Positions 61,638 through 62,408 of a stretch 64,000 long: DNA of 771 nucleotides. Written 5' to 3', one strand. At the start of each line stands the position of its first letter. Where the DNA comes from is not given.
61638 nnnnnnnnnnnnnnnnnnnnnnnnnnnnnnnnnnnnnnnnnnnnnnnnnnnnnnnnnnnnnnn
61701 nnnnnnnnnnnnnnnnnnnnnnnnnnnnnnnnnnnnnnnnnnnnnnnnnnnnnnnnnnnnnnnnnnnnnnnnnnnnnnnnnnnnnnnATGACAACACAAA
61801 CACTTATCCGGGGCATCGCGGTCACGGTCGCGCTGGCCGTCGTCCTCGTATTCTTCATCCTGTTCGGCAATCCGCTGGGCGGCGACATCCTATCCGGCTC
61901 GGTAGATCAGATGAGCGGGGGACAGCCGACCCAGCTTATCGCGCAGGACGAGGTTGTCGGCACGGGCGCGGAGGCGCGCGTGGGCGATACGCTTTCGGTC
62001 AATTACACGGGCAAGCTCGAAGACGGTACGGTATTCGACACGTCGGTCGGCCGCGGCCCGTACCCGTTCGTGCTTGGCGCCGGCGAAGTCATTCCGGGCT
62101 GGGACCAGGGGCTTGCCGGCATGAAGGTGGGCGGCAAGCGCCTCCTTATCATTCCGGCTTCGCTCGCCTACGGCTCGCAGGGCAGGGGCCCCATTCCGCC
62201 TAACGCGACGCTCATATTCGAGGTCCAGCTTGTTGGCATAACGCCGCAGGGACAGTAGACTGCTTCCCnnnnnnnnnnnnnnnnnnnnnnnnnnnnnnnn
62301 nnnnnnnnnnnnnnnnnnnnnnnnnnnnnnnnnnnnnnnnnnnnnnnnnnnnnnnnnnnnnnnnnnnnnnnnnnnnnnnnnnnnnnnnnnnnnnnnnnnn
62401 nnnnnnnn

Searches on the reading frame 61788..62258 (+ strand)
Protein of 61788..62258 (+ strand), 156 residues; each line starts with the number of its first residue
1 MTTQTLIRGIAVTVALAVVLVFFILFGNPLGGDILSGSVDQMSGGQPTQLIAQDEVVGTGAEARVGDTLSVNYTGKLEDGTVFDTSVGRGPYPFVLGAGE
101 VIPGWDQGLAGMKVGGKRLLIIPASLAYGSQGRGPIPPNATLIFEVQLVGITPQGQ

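Call 41: search_protein_families(library=pfam, proteins=[window:61788-62258:+], max_evalue=0.0001)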
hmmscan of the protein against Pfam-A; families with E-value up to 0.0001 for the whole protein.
window:61788-62258:+ (156 aa): 1 family
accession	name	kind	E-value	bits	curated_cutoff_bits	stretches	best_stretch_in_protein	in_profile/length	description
PF00254.34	FKBP_C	-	1.2e-33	115.7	21.1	1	62-149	3-94/94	FKBP-type peptidyl-prolyl cis-trans isomerase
